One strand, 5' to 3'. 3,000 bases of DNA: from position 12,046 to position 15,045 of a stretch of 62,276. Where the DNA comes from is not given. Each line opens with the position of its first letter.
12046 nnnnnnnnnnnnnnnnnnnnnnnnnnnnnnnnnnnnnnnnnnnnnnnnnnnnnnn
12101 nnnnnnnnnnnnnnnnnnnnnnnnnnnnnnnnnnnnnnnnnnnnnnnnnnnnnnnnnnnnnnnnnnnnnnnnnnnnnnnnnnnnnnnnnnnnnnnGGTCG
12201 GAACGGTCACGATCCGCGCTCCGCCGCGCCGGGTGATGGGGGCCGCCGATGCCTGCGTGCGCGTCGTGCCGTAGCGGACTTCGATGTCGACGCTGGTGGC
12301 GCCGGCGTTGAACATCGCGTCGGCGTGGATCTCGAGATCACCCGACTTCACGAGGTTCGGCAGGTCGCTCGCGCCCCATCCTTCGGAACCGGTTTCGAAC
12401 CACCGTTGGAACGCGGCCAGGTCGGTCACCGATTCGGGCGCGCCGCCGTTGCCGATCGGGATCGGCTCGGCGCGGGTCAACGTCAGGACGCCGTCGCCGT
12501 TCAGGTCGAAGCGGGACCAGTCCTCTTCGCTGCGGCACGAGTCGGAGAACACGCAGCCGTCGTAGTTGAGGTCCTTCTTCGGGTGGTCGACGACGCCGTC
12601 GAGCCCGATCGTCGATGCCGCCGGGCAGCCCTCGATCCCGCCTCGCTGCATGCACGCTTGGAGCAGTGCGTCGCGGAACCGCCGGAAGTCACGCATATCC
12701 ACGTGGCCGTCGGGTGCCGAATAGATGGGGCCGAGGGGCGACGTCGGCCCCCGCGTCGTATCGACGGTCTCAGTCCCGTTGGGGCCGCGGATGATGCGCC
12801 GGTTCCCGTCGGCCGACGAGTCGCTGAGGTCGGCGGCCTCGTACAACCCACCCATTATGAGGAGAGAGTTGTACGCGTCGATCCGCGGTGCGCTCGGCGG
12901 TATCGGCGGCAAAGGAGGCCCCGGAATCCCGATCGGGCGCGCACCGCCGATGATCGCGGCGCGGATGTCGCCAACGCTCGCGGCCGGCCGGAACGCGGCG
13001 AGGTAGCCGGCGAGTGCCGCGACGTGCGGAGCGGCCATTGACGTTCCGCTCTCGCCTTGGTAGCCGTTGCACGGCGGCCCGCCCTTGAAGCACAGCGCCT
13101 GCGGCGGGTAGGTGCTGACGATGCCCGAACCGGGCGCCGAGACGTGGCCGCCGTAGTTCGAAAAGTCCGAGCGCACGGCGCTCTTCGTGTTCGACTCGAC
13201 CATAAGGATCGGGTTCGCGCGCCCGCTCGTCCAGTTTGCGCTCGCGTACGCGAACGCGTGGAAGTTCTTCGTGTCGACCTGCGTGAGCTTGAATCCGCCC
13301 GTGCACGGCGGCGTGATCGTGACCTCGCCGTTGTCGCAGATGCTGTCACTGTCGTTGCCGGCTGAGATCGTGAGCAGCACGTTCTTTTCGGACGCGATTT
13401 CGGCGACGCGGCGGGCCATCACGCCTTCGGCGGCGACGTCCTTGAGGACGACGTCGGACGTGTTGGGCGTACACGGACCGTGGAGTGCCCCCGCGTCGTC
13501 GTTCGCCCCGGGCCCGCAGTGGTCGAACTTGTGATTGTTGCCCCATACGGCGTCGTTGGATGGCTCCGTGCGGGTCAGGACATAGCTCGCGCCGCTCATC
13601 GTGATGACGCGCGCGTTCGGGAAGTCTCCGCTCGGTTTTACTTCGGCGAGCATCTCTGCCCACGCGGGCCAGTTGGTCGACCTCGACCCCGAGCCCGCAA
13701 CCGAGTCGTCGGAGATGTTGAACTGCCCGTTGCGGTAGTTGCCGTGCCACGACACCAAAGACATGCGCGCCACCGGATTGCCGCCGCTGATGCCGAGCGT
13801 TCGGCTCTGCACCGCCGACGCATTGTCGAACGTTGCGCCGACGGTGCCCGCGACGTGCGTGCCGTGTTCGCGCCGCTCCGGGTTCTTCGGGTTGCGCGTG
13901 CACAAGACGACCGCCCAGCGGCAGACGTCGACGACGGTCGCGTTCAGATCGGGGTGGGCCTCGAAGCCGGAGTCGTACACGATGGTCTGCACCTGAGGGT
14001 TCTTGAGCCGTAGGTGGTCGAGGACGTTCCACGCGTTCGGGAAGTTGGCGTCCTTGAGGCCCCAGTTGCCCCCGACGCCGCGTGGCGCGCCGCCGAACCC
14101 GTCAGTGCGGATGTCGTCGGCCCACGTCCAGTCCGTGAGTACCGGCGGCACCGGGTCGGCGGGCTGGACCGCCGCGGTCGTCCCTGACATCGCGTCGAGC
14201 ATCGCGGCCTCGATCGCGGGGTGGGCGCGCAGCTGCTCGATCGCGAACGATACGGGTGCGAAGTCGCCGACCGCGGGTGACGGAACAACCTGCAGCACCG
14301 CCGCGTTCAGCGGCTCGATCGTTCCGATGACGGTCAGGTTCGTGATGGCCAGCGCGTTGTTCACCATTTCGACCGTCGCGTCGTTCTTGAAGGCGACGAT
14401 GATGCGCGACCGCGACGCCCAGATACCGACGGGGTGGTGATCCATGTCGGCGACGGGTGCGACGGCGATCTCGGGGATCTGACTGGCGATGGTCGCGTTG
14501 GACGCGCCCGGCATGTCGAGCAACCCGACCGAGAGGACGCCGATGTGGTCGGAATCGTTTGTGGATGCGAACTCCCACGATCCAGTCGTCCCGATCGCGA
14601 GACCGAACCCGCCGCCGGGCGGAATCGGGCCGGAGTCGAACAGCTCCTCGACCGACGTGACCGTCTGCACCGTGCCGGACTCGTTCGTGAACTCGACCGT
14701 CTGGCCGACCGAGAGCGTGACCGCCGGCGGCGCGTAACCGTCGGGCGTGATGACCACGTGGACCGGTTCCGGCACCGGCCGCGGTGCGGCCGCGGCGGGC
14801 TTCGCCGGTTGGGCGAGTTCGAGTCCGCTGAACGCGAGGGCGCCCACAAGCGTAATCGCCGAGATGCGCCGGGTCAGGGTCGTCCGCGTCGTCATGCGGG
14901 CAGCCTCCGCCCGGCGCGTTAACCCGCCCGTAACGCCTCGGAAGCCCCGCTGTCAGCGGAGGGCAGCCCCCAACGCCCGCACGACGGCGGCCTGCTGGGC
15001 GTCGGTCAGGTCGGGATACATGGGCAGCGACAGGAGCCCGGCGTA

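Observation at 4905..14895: Giant sortase-anchored S8 protease/adhesin embedded in, and apparently co-transcribed with, the pseudaminic acid island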

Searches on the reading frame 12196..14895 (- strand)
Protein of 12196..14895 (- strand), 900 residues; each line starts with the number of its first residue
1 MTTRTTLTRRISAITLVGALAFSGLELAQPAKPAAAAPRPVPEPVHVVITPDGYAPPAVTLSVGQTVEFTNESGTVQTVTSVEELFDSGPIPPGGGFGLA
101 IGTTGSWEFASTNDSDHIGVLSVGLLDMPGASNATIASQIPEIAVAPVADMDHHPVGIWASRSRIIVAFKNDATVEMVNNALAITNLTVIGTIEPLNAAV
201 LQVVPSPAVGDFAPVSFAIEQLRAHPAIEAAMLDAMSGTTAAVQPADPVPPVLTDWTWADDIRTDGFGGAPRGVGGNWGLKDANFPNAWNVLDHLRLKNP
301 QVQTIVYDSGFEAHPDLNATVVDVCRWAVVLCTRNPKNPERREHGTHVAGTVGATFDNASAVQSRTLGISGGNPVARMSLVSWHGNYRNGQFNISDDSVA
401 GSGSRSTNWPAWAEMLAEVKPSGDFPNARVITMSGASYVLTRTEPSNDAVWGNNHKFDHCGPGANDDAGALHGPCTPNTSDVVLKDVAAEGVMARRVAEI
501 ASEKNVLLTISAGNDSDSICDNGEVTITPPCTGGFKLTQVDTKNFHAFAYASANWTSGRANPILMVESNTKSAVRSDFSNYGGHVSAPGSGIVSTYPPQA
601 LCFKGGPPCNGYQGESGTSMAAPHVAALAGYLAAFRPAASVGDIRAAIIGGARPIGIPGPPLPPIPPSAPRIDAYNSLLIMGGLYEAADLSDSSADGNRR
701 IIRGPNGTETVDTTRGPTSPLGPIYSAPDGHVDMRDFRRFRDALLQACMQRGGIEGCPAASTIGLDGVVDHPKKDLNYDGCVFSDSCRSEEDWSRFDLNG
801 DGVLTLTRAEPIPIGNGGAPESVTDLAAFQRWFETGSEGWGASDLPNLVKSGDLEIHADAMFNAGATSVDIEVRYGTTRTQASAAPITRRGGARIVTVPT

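Call 20: find_homologous_proteins(query=window:12196-14895:-, max_evalue=0.00001)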
Query window:12196-14895:- (900 aa): 11 proteins with E <= 0.00001 among 8000 candidates.
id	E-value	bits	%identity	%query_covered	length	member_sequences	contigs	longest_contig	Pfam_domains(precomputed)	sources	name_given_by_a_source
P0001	1.7e-237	809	49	100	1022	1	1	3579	PF00082.28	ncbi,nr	ncbi:MAG TPA: S8 family serine peptidase, partial [Acidimicrobiia bacterium]|nr:S8 family serine pep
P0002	7.7e-198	678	44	97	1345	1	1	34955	PF00082.28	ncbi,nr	ncbi:MAG: S8 family serine peptidase, partial [Actinobacteria bacterium]|nr:S8 family serine peptida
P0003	1.7e-179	617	47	82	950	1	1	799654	PF00082.28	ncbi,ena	-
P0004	1.0e-101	360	35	94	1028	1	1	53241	PF00082.28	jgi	jgi:plastocyanin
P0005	3.7e-30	123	35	34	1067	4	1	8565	PF13715.13,PF13620.13,PF00082.28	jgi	jgi:hypothetical protein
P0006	7.3e-30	122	34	43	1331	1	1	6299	PF00082.28,PF00094.31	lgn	-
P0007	2.5e-24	104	35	32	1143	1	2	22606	PF00082.28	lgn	-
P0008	2.7e-21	94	27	82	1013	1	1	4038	PF00082.28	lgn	-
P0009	4.9e-17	80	26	77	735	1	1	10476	PF00404.25,PF13202.13,PF00082.28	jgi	jgi:subtilisin family serine protease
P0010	4.7e-13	66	25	66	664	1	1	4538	PF00082.28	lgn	-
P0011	1.7e-9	55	35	9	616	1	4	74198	PF22148.2,PF13620.13,PF00082.28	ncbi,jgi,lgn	-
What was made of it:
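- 12481..12714 (-): Conserved Cys-paired module with two Ca-loop-like motifs: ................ ... DLNYDG ... DLNGDG (residues 728-805). Homologue P0009 carries Dockerin_1 and EF-hand_5 (call 20).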

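Call 21: find_encoding_contigs(protein=P0003, flank=10000, max_places=3)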
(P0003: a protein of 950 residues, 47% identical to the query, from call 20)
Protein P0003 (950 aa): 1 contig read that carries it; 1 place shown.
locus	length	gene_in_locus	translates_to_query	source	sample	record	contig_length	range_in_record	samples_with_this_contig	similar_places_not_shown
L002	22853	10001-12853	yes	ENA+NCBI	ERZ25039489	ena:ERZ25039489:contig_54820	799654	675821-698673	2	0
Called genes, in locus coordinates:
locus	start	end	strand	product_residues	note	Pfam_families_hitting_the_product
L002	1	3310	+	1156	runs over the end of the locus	PF17757:UvrB_inter, PF21132:MFD_D3 (weak), PF02559:CarD_TRCF_RID, PF00270:DEAD, PF04851:ResIII, PF00271:Helicase_C, PF22590:Cas3-like_C_2 (weak), PF03461:TRCF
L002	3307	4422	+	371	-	PF13145:Rotamase_2 (weak), PF13616:Rotamase_3, PF00639:Rotamase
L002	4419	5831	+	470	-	PF00590:TP_methylase, PF03819:MazG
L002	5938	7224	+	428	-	PF03952:Enolase_N, PF00113:Enolase_C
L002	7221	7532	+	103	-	PF04977:DivIC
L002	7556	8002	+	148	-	PF04417:DUF501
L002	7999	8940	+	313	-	PF02541:Ppx-GppA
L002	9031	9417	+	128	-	-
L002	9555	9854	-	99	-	-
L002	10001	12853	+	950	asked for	PF00082:Peptidase_S8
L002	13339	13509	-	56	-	-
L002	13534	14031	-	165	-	-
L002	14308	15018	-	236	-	-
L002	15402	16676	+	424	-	PF13620:CarboxypepD_reg (faint)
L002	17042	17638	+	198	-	-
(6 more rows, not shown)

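Call 22: find_encoding_contigs(protein=P0002, flank=10000, max_places=3)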
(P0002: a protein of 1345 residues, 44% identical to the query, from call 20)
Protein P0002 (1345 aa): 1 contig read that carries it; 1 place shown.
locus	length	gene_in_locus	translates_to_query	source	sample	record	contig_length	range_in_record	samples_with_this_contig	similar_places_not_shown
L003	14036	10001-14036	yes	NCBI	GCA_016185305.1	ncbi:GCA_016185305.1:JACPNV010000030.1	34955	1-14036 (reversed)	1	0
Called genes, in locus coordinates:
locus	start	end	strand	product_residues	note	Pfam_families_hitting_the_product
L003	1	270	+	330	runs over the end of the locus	PF13353:Fer4_12 (weak), PF04055:Radical_SAM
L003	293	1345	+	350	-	PF01073:3Beta_HSD, PF01370:Epimerase, PF02719:Polysacc_synt_2 (faint), PF13460:NAD_binding_10 (weak), PF16363:GDP_Man_Dehyd, PF07993:NAD_binding_4 (weak), PF01370:Epimerase, PF16363:GDP_Man_Dehyd, +1 more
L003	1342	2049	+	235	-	PF09837:DUF2064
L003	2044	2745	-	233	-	PF00535:Glycos_transf_2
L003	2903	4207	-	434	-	-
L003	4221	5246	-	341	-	PF01073:3Beta_HSD (faint), PF01370:Epimerase, PF07993:NAD_binding_4 (faint), PF13460:NAD_binding_10 (weak), PF16363:GDP_Man_Dehyd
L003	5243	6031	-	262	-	PF00535:Glycos_transf_2, PF13641:Glyco_tranf_2_3 (weak)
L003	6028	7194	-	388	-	PF03721:UDPG_MGDP_dh_N, PF00984:UDPG_MGDP_dh, PF03720:UDPG_MGDP_dh_C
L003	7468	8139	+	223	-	PF11139:SfLAP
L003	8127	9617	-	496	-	PF00070:Pyr_redox (faint), PF01266:DAO (faint), PF01494:FAD_binding_3, PF07992:Pyr_redox_2 (faint), PF12831:FAD_oxidored (weak), PF21274:Rng_hyd_C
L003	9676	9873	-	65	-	-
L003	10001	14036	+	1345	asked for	PF00082:Peptidase_S8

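Call 23: find_encoding_contigs(protein=P0004, flank=10000, max_places=3)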
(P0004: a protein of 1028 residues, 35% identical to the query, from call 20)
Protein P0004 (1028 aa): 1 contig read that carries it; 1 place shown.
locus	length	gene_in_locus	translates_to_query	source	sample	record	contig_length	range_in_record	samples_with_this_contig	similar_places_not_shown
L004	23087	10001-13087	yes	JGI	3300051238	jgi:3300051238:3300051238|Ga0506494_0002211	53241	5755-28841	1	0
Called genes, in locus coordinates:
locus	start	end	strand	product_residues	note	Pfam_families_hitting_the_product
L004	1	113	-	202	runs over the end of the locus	PF17248:DUF5317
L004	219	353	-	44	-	-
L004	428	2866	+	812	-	PF13191:AAA_16 (weak), PF25872:HTH_77 (weak), PF13374:TPR_10 (faint), PF07719:TPR_2 (faint), PF17874:TPR_MalT (weak), PF00515:TPR_1 (faint), PF13424:TPR_12, PF00196:GerE, +1 more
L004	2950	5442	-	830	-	PF13185:GAF_2 (weak), PF00990:GGDEF, PF00563:EAL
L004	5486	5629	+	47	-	-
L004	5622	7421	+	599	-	PF00082:Peptidase_S8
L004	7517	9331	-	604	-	PF25872:HTH_77, PF13374:TPR_10 (faint), PF13424:TPR_12 (weak), PF13176:TPR_7 (faint), PF13424:TPR_12, PF00196:GerE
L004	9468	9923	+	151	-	-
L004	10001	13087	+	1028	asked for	PF00082:Peptidase_S8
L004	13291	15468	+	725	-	PF00801:PKD (weak), PF18911:PKD_4 (weak), PF13620:CarboxypepD_reg (weak), PF13715:CarbopepD_reg_2 (faint)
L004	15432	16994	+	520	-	-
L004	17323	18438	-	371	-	PF04542:Sigma70_r2, PF08281:Sigma70_r4_2, PF04545:Sigma70_r4 (weak), PF12680:SnoaL_2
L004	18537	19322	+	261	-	PF00106:adh_short, PF13561:adh_short_C2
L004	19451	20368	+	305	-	PF04055:Radical_SAM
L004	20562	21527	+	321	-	PF00142:Fer4_NifH, PF01656:CbiA, PF02374:ArsA_ATPase (weak), PF06564:CBP_BcsQ, PF09140:MipZ (faint), PF10609:ParA, PF13614:AAA_31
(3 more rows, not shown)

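Call 74: predict_structure(alignment_id=A2)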
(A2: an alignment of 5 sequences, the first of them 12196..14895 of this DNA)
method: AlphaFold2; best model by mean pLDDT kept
length: 900 residues; sequences in the alignment: 5
mean_pLDDT: 40.4   pTM: 0.47
mean pLDDT of the five models: 40.4, 37.6, 36.4, 35.3, 34.5
residues with pLDDT >= 90: 2; 70-90: 91; 50-70: 138; < 50: 669
segments of 3 or more residues with pLDDT < 50: 1-41, 49-65, 73-162, 205-211, 235-302, 306-408, 419-424, 434-481, 514-518, 542-544, 569-581, 588-620, 655-667, 682-900
pLDDT, mean of each block of 10 residues (from residue 1): 29 33 31 29 55 43 50 47 31 31 30 26 29 22 22 22 67 72 63 65 50 68 84 45 22 22 24 26 29 39 47 28 22 23 25 24 23 29 25 23 38 58 56 43 27 38 36 38 62 84 84 50 56 56 60 81 71 31 55 27 29 32 61 71 83 44 42 56 40 29 30 33 32 33 37 35 28 26 26 26 29 33 39 35 34 33 34 29 26 24
secondary structure, 60 per line:
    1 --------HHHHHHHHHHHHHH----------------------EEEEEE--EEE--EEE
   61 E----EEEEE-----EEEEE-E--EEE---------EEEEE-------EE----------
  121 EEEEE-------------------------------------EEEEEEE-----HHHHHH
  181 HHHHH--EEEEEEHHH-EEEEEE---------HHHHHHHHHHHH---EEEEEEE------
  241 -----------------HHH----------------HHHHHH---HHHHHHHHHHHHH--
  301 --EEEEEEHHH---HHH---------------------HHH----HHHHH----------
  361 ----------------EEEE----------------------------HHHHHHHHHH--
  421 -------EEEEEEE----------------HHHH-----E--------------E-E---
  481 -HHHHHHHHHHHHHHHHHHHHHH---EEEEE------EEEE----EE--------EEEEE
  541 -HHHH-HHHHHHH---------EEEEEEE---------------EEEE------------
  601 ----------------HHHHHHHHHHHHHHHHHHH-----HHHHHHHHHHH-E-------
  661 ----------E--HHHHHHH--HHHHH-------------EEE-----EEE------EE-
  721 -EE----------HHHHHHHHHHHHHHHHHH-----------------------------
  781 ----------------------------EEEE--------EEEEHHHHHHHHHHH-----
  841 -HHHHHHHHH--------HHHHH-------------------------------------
elements in order (helices of 4 or more, strands of 3 or more residues): H9-22 E45-50 E53-55 E58-61 E66-70 E76-80 E85-87 E97-101 E121-125 E163-169 H175-185 E188-193 E198-203 H213-224 E228-234 H277-282 H286-298 E303-308 H346-350 E377-380 H409-418 E428-434 H451-454 H482-503 E507-511 E518-521 E536-540 H542-545 H547-553 E563-569 E585-588 H617-635 H641-651 H674-680 H683-687 E701-703 E709-711 H734-751 E809-812 E821-824 H825-835 H842-850 H859-863
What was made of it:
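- On Streptococcal/lactococcal cell-envelope proteases (CEPs): The AF2 model was too poor to inspect the insertions (call 74).
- The AF2 model of residues 1-900 was poor (pLDDT 40, call 74), so folds are not confirmed structurally.
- Tried and rejected: AF2 on residues 1-900 with a 5-sequence alignment gave mean pLDDT 40 (call 74).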

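Call 75: find_related_loci(query=A2, collection=metagenome_contigs, flank=10000)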
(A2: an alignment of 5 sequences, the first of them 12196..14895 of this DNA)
Query A2 (900 aa) in metagenome_contigs; peptide patterns used: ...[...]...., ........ (x = any residue, [..] = any of these).
535 stretches matched a pattern; 32 encode a relative of the query (tblastn E <= 1e-3); 32 distinct loci.
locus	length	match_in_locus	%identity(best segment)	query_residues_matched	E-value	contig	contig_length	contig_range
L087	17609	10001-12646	54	6-900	0e+0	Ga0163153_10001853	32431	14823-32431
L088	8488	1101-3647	46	47-900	0e+0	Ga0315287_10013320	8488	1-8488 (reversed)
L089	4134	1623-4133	45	49-898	0e+0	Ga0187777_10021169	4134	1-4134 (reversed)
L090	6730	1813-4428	44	23-900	0e+0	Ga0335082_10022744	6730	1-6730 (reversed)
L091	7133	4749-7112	46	10-804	0e+0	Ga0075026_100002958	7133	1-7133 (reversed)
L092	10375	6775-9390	40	37-899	8e-171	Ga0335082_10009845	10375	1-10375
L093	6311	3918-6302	41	15-829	2e-145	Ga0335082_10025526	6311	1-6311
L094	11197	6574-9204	32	35-899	9e-102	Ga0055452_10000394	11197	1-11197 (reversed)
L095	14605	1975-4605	32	35-899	9e-102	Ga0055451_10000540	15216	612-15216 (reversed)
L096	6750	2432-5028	34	46-892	1e-95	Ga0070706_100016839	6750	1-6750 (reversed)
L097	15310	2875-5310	32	46-879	3e-86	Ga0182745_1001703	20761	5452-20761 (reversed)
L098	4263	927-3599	31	3-899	6e-86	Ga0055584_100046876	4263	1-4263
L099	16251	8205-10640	32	46-879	3e-86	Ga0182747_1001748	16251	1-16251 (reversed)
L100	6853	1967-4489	31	45-899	6e-83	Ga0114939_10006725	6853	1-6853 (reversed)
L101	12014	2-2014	33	188-856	3e-76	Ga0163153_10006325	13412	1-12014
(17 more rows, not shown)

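Call 85: search_protein_families(library=pfam, proteins=[L097:2137-13536:+], max_evalue=0.001)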
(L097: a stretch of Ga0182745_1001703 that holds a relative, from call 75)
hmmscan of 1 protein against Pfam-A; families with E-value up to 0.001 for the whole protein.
L097:2137-13536:+ (3799 aa): 14 families
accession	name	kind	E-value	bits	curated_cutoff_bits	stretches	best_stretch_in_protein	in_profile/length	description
PF17210.9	SdrD_B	-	6.8e-69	229.6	29.7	3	3191-3292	2-104/112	SdrD B-like domain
PF13620.12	CarboxypepD_reg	-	2.7e-44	149.9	32.3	7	3483-3539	9-65/82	Carboxypeptidase regulatory-like domain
PF17963.7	Big_9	-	1.3e-26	93.8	23.6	2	3093-3180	2-89/89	Bacterial Ig domain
PF13715.12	CarbopepD_reg_2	-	6.9e-24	84.1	32.2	0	2824-2905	1-78/88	CarboxypepD_reg-like domain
PF18911.6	PKD_4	-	9.8e-22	77.3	27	2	1528-1608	2-84/85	PKD domain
PF17892.7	Cadherin_5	-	4.6e-19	68.5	26.5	2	3093-3181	3-97/98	Cadherin-like domain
PF00082.27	Peptidase_S8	-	1.1e-17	64.7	21.8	1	496-826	3-274/288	Subtilase family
PF17803.7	Cadherin_4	-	4.6e-15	56.3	25.1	2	3083-3149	1-71/71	Bacterial cadherin-like domain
PF00801.26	PKD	-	3.9e-11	43.2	23.5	1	1535-1606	5-78/80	PKD domain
PF11974.14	bMG3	-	1.6e-10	41.3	34.9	0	3209-3244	25-59/103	Bacterial alpha-2-macroglobulin MG3 domain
PF17802.7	SpaA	-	2.2e-06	28.2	23.1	0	3616-3666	14-67/91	Prealbumin-like fold domain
PF00188.32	CAP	-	2.8e-05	25.4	21.1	1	1745-1854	6-115/117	Cysteine-rich secretory protein family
PF22352.2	K319L-like_PKD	-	9.8e-05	22.7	27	0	2156-2236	12-83/84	K319L-like, PKD domain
PF16371.11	MetallophosN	-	0.00014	22.4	35.6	0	2912-2949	1-35/77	N terminal of Calcineurin-like phosphoesterase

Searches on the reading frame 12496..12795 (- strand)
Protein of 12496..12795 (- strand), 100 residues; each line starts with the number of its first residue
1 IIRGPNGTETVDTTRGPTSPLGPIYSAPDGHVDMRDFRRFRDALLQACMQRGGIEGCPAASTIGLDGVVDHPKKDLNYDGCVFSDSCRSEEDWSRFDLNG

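Call 59: search_protein_families(library=pfam, proteins=[window:12496-12795:-], max_evalue=0.1)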
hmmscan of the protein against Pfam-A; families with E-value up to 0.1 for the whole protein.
window:12496-12795:- (100 aa): 0 families
